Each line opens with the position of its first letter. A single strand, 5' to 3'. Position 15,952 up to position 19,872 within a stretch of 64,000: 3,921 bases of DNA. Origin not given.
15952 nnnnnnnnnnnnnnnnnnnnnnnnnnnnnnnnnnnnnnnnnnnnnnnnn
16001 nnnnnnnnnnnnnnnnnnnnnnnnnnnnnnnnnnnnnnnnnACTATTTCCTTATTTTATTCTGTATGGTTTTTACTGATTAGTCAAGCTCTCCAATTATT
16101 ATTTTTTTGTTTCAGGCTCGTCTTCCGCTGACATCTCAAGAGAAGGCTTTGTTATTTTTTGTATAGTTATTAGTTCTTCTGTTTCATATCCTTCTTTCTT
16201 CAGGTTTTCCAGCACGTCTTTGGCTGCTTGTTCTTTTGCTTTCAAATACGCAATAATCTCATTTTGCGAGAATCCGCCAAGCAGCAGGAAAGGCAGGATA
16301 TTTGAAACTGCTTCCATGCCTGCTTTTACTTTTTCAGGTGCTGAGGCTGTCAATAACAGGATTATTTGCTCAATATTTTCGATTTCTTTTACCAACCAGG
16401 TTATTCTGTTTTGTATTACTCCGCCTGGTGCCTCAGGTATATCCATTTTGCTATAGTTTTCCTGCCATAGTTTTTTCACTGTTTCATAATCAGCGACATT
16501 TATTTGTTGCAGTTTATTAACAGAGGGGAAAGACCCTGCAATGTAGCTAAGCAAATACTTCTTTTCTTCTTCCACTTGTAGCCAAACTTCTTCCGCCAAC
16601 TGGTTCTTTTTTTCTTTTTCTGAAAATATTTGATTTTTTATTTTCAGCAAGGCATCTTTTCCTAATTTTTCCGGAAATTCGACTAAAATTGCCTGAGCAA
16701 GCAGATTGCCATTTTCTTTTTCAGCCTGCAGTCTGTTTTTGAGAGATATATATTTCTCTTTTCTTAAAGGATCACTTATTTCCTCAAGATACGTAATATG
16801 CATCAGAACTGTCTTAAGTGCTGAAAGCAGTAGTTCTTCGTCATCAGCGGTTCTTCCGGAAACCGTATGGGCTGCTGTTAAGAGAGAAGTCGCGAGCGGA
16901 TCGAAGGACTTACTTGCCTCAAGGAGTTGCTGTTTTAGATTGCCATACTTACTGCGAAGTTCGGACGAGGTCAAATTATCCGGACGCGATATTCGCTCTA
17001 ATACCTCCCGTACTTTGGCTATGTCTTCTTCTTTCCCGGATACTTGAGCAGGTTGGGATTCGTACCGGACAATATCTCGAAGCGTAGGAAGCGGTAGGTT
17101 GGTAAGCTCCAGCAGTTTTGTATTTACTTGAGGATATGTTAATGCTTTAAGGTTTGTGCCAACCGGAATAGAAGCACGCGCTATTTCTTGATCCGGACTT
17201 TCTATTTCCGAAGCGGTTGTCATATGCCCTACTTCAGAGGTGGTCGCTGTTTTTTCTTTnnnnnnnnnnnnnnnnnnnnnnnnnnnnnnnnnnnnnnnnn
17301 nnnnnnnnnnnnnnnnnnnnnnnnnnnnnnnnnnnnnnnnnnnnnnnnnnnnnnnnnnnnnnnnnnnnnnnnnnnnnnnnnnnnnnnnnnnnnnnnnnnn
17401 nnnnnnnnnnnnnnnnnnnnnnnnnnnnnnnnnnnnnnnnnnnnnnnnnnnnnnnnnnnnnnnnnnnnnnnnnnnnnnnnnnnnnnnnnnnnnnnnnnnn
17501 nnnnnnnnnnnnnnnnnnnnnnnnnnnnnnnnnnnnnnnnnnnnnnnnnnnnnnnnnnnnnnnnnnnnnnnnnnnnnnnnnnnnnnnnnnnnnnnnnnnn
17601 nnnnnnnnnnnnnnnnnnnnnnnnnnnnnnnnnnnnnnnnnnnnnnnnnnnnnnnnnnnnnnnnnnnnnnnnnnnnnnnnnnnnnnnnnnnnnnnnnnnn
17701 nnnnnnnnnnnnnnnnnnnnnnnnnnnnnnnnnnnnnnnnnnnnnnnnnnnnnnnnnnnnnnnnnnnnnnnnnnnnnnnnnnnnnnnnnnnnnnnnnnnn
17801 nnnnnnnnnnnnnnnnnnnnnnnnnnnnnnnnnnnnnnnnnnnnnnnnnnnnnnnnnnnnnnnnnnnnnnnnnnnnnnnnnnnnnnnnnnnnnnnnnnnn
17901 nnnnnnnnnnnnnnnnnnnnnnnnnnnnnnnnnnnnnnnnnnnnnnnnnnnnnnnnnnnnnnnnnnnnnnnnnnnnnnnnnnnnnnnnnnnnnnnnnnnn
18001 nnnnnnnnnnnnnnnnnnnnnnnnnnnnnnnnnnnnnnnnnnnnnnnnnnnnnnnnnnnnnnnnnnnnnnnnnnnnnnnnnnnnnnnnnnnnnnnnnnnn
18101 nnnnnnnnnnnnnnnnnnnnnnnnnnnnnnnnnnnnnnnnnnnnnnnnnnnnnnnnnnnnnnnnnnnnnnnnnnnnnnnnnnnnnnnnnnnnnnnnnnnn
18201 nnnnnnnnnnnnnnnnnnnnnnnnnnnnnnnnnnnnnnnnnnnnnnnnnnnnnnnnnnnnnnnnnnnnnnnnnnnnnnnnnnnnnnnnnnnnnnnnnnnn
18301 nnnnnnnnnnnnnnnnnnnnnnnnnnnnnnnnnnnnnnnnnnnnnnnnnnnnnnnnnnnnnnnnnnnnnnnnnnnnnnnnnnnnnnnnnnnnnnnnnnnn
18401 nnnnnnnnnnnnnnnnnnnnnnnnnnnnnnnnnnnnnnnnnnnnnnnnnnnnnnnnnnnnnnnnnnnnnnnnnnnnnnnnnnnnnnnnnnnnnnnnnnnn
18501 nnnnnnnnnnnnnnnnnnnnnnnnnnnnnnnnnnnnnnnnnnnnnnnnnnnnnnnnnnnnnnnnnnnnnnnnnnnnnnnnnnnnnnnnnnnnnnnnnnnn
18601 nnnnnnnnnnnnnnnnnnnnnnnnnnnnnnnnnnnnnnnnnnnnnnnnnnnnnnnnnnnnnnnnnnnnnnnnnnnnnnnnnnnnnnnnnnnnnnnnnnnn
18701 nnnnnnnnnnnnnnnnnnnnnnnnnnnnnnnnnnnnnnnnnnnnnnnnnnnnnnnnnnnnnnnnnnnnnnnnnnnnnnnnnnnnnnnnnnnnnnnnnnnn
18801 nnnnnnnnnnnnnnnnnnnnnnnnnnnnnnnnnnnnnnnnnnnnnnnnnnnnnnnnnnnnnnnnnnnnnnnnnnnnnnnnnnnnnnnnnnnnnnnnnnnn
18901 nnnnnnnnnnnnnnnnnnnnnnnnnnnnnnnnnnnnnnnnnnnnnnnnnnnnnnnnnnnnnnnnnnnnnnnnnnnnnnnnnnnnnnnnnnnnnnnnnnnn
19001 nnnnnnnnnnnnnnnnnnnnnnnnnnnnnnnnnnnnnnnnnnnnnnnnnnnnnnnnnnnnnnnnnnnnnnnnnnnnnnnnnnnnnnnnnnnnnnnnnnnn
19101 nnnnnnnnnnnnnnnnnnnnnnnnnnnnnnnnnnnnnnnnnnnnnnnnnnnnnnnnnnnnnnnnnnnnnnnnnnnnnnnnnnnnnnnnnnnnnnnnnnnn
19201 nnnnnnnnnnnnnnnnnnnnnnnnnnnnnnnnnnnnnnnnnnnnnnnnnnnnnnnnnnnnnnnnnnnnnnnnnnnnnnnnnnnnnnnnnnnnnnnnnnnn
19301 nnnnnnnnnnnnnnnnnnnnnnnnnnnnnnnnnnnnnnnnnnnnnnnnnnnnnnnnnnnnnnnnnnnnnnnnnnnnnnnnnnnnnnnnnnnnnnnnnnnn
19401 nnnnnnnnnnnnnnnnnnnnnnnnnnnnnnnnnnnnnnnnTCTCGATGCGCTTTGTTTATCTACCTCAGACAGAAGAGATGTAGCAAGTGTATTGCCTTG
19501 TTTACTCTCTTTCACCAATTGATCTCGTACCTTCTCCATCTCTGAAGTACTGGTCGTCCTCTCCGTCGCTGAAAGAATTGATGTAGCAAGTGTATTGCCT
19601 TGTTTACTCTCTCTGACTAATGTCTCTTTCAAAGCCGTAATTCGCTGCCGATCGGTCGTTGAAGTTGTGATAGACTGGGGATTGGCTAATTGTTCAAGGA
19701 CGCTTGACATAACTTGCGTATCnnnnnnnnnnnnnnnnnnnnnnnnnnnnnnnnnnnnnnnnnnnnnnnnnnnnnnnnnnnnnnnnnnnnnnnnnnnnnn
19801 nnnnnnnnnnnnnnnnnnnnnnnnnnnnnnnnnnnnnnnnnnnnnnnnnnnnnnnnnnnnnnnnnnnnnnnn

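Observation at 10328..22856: Five-gene operon coupling a VirB2-like mini-protein and a 2147-aa VirB6/TrbL-like repeat giant to two Hsp100/Clp unfoldases, one membrane-tethered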

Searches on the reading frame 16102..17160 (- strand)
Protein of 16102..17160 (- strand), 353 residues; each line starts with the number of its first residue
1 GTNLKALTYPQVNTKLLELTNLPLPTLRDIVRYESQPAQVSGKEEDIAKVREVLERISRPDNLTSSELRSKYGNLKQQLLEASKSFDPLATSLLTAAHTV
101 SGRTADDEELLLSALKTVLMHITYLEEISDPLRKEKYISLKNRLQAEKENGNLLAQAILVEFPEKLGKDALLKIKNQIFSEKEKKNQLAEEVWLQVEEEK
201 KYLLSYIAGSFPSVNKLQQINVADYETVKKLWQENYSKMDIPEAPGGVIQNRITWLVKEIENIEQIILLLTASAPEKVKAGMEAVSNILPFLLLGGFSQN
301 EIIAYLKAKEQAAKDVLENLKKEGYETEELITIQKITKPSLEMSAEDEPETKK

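Call 55: predict_structure(alignment_id=A2)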
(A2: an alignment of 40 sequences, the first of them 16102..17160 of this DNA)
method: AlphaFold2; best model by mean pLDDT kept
length: 353 residues; sequences in the alignment: 40
mean_pLDDT: 79.3   pTM: 0.62
mean pLDDT of the five models: 79.3, 77.8, 77.4, 73.9, 73.2
residues with pLDDT >= 90: 120; 70-90: 156; 50-70: 39; < 50: 38
segments of 3 or more residues with pLDDT < 50: 1-11, 327-353
pLDDT, mean of each block of 10 residues (from residue 1): 35 63 77 71 76 88 89 87 78 84 72 91 88 93 96 92 83 95 95 93 68 63 85 89 77 92 93 85 85 83 92 94 61 39 36 35
secondary structure, 60 per line:
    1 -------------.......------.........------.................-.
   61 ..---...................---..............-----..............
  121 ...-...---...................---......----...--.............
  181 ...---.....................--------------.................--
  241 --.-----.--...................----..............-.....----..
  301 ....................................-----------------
elements in order: H14-20 H27-35 H42-58 H66-84 H88-101 H107-123 H131-149 H153-158 H168-183 H187-207 H222-238 H252-270 H275-288 H290-294 H299-336

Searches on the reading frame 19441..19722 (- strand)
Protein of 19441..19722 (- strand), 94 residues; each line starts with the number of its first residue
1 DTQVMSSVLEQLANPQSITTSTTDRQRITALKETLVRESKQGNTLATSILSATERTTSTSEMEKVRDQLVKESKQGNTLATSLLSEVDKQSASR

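Call 68: search_protein_representatives(alignment_id=A3)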
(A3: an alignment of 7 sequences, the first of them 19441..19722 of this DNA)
Query: 7 sequences, 93 profile positions. Proteins with E-value up to 0.001 (for the whole library): 138; up to 1e-10: 99; up to 1e-30: 52. The best 138 are listed.
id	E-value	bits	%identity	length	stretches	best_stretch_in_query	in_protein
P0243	2.7e-288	947.5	-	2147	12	1-92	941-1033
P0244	4.7e-227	751.2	-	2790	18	2-91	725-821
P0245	6.3e-151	507.2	-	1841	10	1-88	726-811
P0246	1.8e-129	438.4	-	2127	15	2-80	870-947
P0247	4.6e-116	395.5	-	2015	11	5-87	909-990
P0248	8.2e-106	362.6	-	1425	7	2-89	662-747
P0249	1.3e-100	345.9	-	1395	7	2-88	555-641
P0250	9.0e-96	330.4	-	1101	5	4-87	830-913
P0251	6.2e-92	318.1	-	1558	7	3-86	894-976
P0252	9.1e-91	314.4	-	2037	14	2-57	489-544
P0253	3.4e-84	293.3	-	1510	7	1-88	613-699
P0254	3.2e-83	290.2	-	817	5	2-90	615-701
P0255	5.2e-83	289.5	-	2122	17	2-59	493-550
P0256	6.7e-83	289.2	-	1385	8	2-60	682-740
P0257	2.0e-81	284.5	-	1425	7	2-90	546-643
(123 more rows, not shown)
